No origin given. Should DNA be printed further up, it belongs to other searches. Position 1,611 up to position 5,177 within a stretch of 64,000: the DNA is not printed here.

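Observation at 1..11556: Second, divergent MvhDGA + giant HdrA locus fused into one operon with a NuoE/NuoF-like NAD(P)H module and a five-gene sensory/regulatory cassette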

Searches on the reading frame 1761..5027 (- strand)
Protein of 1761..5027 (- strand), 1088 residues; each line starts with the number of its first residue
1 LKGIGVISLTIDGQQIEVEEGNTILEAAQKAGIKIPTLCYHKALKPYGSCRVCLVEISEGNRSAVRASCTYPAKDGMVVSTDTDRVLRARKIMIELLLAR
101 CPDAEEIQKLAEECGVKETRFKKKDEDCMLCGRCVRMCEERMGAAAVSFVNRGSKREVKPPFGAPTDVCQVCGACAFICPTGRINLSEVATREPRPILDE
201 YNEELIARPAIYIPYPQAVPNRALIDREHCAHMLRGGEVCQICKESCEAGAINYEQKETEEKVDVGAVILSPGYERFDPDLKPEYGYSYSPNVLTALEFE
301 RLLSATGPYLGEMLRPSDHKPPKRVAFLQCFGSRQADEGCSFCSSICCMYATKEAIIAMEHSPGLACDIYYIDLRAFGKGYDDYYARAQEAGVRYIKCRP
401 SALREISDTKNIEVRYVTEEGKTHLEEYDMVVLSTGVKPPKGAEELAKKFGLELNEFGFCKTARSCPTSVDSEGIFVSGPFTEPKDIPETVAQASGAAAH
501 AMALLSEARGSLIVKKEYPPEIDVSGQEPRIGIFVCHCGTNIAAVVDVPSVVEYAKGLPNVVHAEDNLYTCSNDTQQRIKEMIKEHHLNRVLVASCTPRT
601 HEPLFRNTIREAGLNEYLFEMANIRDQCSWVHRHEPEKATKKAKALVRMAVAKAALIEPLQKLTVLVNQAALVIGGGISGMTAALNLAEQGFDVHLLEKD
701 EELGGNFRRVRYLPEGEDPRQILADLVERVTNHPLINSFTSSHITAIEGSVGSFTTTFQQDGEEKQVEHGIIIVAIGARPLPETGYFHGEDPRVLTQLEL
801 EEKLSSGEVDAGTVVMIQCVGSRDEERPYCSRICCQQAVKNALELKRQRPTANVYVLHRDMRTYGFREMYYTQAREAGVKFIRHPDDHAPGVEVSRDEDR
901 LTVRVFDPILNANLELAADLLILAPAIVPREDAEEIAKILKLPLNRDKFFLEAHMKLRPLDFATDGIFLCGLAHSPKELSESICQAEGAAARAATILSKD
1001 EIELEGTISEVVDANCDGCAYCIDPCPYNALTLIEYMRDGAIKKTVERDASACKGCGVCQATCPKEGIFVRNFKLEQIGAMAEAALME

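Call 4: search_protein_families(library=pfam, proteins=[window:1761-5027:-], max_evalue=0.01)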
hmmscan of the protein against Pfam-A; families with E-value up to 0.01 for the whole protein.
window:1761-5027:- (1088 aa): 24 families
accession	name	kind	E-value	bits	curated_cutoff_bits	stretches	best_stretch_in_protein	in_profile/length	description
PF13510.11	Fer2_4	-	8.3e-22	77.5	22.8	1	7-83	4-81/82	2Fe-2S iron-sulfur cluster binding domain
PF07992.20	Pyr_redox_2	-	1.2e-17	64.8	26.1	2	672-790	4-119/291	Pyridine nucleotide-disulphide oxidoreductase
PF12838.12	Fer4_7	-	1.4e-11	45.1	27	2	1015-1065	1-50/52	4Fe-4S dicluster domain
PF13450.12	NAD_binding_8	-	1.7e-10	41.4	21.9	1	673-712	1-40/68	NAD(P)-binding Rossmann-like domain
PF01266.30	DAO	-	1.3e-09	38.5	27.9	1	672-705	3-37/353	FAD dependent oxidoreductase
PF00890.30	FAD_binding_2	-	3.1e-07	30.4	20.4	1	672-706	3-37/414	FAD binding domain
PF14697.11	Fer4_21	-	3.3e-07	30.8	35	3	1012-1066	4-55/59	4Fe-4S dicluster domain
PF13738.12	Pyr_redox_3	-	7e-07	29.2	30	1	666-780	162-269/305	Pyridine nucleotide-disulphide oxidoreductase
PF12831.13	FAD_oxidored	-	1.7e-06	28.1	27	1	672-707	3-38/416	FAD dependent oxidoreductase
PF00037.32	Fer4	-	3.2e-06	27.2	21.1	0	1047-1067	2-22/24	4Fe-4S binding domain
PF03486.20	HI0933_like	-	6.9e-06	26.1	50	1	671-706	3-38/244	HI0933-like protein Rossmann domain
PF13484.11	Fer4_16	-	8.7e-06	26.9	30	0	169-194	2-29/66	4Fe-4S double cluster binding domain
PF01593.30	Amino_oxidase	-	9.2e-05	22.3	19.8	1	678-710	1-33/443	Flavin containing amine oxidoreductase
PF13187.11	Fer4_9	-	0.00014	22.2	27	1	1015-1066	1-50/52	4Fe-4S dicluster domain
PF25160.1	LdpA_Fe-S-bd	-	0.00034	20.8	27.6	0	1049-1069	24-44/49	LdpA Fe-S cluster-binding domain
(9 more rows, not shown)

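Call 9: find_encoding_contigs(protein=window:1761-5027:-, flank=10000, max_places=6)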
Protein window:1761-5027:- (1088 aa): 2 contigs read that carry it; 1 place shown.
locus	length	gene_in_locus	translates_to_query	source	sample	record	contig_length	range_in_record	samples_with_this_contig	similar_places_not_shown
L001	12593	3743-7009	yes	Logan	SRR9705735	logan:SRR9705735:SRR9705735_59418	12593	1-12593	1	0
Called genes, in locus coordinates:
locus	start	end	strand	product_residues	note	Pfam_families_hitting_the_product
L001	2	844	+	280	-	?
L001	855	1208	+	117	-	PF07085:DRTGG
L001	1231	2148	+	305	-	PF00571:CBS, PF13581:HATPase_c_2 (weak)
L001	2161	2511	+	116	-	PF07085:DRTGG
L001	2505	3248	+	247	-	PF02811:PHP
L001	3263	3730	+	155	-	PF02518:HATPase_c, PF13589:HATPase_c_3, PF13581:HATPase_c_2 (faint)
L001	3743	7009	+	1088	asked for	PF13510:Fer2_4, PF07992:Pyr_redox_2 (weak), PF00890:FAD_binding_2 (weak), PF01266:DAO, PF07992:Pyr_redox_2, PF12831:FAD_oxidored (weak), PF13450:NAD_binding_8, PF12838:Fer4_7, +4 more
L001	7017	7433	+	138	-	PF02662:FlpD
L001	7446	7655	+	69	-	-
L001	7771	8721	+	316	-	PF01058:Oxidored_q6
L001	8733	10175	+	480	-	PF27537:HoxH, PF00374:NiFeSe_Hases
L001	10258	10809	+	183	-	PF01750:HycI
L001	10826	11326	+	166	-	PF13237:Fer4_10 (faint), PF13183:Fer4_8, PF13187:Fer4_9 (weak), PF13484:Fer4_16 (faint), PF13534:Fer4_17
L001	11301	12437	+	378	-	PF12837:Fer4_6 (faint), PF14697:Fer4_21 (weak), PF04422:FrhB_FdhB_N, PF04432:FrhB_FdhB_C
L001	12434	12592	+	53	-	?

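Call 12: search_solved_structures(query=L001:8733-10175:+, max_evalue=0.001)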
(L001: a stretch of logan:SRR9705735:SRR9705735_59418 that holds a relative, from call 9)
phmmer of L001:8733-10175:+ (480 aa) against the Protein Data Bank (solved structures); distinct sequences matched with E-value up to 0.001: 68 (the best 60 are shown).
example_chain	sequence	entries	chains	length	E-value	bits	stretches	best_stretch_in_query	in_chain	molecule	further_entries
9sfi_g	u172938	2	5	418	7.8e-128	430.3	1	2-424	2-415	Coenzyme F420-reducing hydrogenase, alpha subunit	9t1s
9sw2_F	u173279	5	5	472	6.2e-125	420.8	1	5-476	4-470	F420-non-reducing hydrogenase subunit A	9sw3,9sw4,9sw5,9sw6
7t2r_D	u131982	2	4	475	2.6e-123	415.4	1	5-477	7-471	NiFe hydrogenase large subunit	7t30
5odc_F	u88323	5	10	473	8.9e-122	410.3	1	5-468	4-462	Methyl-viologen reducing hydrogenase subunit A | Methyl-viologen reducing hydrogenase, subunit A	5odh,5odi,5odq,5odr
5xf9_D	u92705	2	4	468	2.3e-115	389.2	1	4-455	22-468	NAD-reducing hydrogenase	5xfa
5jsu_B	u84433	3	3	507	1.7e-36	129.2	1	4-458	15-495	Periplasmic [NiFeSe] hydrogenase, large subunit, selenocysteine-containing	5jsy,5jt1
5jsh_B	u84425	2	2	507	5.3e-35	124.2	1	4-458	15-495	Periplasmic [NiFeSe] hydrogenase, large subunit, selenocysteine-containing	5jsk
6z8m_B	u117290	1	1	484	1.1e-34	123.2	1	4-455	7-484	Periplasmic [NiFeSe] hydrogenase, large subunit, selenocysteine-containing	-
6ruc_B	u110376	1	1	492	1.2e-34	123.1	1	4-455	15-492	Periplasmic [NiFeSe] hydrogenase, large subunit, selenocysteine-containing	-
6rtp_B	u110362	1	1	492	1.6e-34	122.7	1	4-455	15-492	Periplasmic [NiFeSe] hydrogenase, large subunit, selenocysteine-containing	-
6z8o_B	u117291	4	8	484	2.8e-34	121.8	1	4-455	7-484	Periplasmic [NiFeSe] hydrogenase, large subunit, selenocysteine-containing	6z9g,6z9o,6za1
6ru9_B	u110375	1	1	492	3e-34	121.7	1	4-455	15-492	Periplasmic [NiFeSe] hydrogenase, large subunit, selenocysteine-containing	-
3ze6_B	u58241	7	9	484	3.9e-34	121.4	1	4-455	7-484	PERIPLASMIC [NIFESE] HYDROGENASE, LARGE SUBUNIT, SELENOCYS SELENOCYSTEINE-CONTAINING | PERIPLASMIC [NIFESE] HYDROGENASE, LARGE SUBUNIT, SELENOCYSTEINE-CONTAININ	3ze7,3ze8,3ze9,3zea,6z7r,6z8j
2wpn_B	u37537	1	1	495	4.2e-34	121.2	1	4-455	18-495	PERIPLASMIC [NIFESE] HYDROGENASE, LARGE SUBUNIT, SELENOCYSTEINE-CONTAINING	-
3zfs_A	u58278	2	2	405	2e-33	119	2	2-184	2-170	F420-REDUCING HYDROGENASE, SUBUNIT ALPHA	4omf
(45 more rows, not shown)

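Call 13: search_solved_structures(query=window:1761-5027:-, max_evalue=0.001)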
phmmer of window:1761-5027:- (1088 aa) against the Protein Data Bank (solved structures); distinct sequences matched with E-value up to 0.001: 87 (the best 60 are shown).
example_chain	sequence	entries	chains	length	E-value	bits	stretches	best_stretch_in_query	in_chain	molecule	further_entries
5odc_A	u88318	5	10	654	2.4e-169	568.7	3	527-758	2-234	Heterodisulfide reductase, subunit A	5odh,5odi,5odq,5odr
8rvu_a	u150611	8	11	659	1e-158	533.6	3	526-759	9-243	H(2):CoB-CoM heterodisulfide,ferredoxin reductase subunit A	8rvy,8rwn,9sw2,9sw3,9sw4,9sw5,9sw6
8rvv_A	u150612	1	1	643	5e-157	527.9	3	160-459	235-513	H(2):CoB-CoM heterodisulfide,ferredoxin reductase subunit A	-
9sfi_A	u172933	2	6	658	4.2e-140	471.9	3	161-415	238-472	CoB--CoM heterodisulfide reductase iron-sulfur subunit A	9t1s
7bkb_A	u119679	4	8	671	2.8e-139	469.2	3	527-760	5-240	CoB--CoM heterodisulfide reductase iron-sulfur subunit A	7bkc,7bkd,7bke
9mqx_A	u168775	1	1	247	3.2e-45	157.8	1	7-187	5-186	NADH:ubiquinone oxidoreductase chain G-like protein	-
6tjr_A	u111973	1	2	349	1.3e-39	139.2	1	262-504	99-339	Fumarate reductase/succinate dehydrogenase flavoprotein domain protein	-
9bov_A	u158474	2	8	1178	6.6e-39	136.9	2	7-100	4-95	Molybdopterin oxidoreductase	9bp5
8a6t_A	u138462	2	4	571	1.7e-36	128.9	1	6-185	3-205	Electron bifurcating hydrogenase subunit HydA1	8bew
7t2r_A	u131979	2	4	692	1.6e-28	102.5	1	7-206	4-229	NiFe hydrogenase subunit A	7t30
8oh5_C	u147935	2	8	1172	2.2e-28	102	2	6-98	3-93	Formate dehydrogenase-O, major subunit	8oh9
7q4v_A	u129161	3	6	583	4.9e-26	94.3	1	7-186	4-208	Iron hydrogenase HydA1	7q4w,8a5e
7p5h_A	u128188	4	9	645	1.1e-25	93.1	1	9-186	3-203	Fe-hydrogenase, subunit alpha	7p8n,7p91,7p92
6tg9_A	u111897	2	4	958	5.9e-23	84.1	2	7-126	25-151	Formate dehydrogenase subunit alpha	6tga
9wxb_B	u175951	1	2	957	7.2e-23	83.8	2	7-124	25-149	Formate dehydrogenase alpha subunit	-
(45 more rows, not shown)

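Call 14: find_homologous_proteins(query=window:1761-5027:-, max_evalue=1e-20)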
Query window:1761-5027:- (1088 aa): 7835 proteins with E <= 1e-20 among 8000 candidates; the best 120 are listed.
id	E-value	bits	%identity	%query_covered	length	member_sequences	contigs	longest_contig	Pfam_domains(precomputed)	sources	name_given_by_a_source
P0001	0.0e+0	2498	100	100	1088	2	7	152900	PF14697.12,PF01266.31,PF13510.12,PF13450.13,PF00890.31,PF07992.21,PF00037.33,PF13738.13,PF03486.21,PF12838.13,PF12831.14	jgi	-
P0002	0.0e+0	2094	83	100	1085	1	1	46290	PF14697.12,PF13450.13,PF07992.21,PF03486.21,PF12838.13,PF12831.14,PF01266.31,PF13510.12,PF00890.31,PF00037.33,PF13738.13,PF13237.12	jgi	-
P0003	0.0e+0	2049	81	99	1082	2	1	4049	PF14697.12,PF01266.31,PF13510.12,PF13450.13,PF00890.31,PF07992.21,PF00037.33,PF13738.13,PF03486.21,PF12838.13,PF12831.14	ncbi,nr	ncbi:FAD-dependent oxidoreductase, partial [bacterium]|nr:FAD-dependent oxidoreductase [bacterium]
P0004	0.0e+0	2035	80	100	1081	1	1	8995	PF14697.12,PF13450.13,PF07992.21,PF13484.12,PF12838.13,PF12831.14,PF01266.31,PF13510.12,PF00890.31,PF00037.33,PF13738.13,PF13187.12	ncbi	-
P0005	0.0e+0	2028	80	100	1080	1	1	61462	PF14697.12,PF13450.13,PF07992.21,PF03486.21,PF13484.12,PF12838.13,PF12831.14,PF01266.31,PF13510.12,PF00890.31,PF00037.33,PF13738.13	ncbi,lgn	-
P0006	0.0e+0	2019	80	100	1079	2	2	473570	PF14697.12,PF13450.13,PF07992.21,PF12837.13,PF03486.21,PF12838.13,PF12831.14,PF01266.31,PF13510.12,PF00890.31,PF00037.33,PF13738.13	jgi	-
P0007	0.0e+0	1959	77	100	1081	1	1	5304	PF14697.12,PF01266.31,PF13510.12,PF13450.13,PF00890.31,PF00111.33,PF07992.21,PF03486.21,PF12838.13,PF13237.12,PF12831.14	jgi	jgi:heterodisulfide reductase subunit A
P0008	0.0e+0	1958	77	100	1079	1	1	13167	PF14697.12,PF13450.13,PF00111.33,PF07992.21,PF12838.13,PF12831.14,PF01266.31,PF13510.12,PF00890.31,PF00037.33,PF13738.13,PF13237.12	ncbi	-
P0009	0.0e+0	1945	76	100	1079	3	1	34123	PF14697.12,PF13450.13,PF00111.33,PF07992.21,PF03486.21,PF12838.13,PF12831.14,PF01266.31,PF13510.12,PF00890.31,PF00037.33,PF13738.13,PF13237.12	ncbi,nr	ncbi:MAG: FAD-dependent oxidoreductase [bacterium]|nr:FAD-dependent oxidoreductase [bacterium]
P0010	0.0e+0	1872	85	88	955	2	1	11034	PF01266.31,PF01593.31,PF13450.13,PF00890.31,PF07992.21,PF13738.13,PF13484.12,PF12838.13,PF25160.2,PF12831.14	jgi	jgi:heterodisulfide reductase subunit A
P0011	0.0e+0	1626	64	99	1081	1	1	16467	PF14697.12,PF13450.13,PF07992.21,PF12838.13,PF01134.29,PF12831.14,PF01266.31,PF13510.12,PF00890.31,PF00037.33,PF13738.13,PF13237.12,PF13187.12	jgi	-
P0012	0.0e+0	1626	64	99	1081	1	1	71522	PF14697.12,PF13450.13,PF07992.21,PF12838.13,PF01134.29,PF12831.14,PF01266.31,PF13510.12,PF00890.31,PF00037.33,PF13738.13,PF13237.12,PF13187.12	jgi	-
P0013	0.0e+0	1617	64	99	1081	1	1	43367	PF14697.12,PF13450.13,PF07992.21,PF13484.12,PF12838.13,PF01134.29,PF12831.14,PF01266.31,PF13510.12,PF00890.31,PF00037.33,PF13738.13,PF13237.12,PF13187.12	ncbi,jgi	-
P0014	0.0e+0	1614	63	99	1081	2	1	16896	PF14697.12,PF13450.13,PF07992.21,PF12838.13,PF01134.29,PF12831.14,PF01266.31,PF13510.12,PF00890.31,PF00037.33,PF13738.13,PF13237.12,PF13187.12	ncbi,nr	ncbi:MAG: FAD-dependent oxidoreductase [Planctomycetes bacterium]|nr:FAD-dependent oxidoreductase [P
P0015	0.0e+0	1612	64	99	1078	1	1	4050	PF14697.12,PF01266.31,PF13510.12,PF13450.13,PF00890.31,PF07992.21,PF00037.33,PF12838.13,PF25160.2,PF13187.12,PF12831.14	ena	-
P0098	0.0e+0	1572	62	99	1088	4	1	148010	PF14697.12,PF13450.13,PF07992.21,PF12838.13,PF12831.14,PF01266.31,PF13510.12,PF00890.31,PF00037.33,PF13738.13,PF25160.2,PF13187.12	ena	-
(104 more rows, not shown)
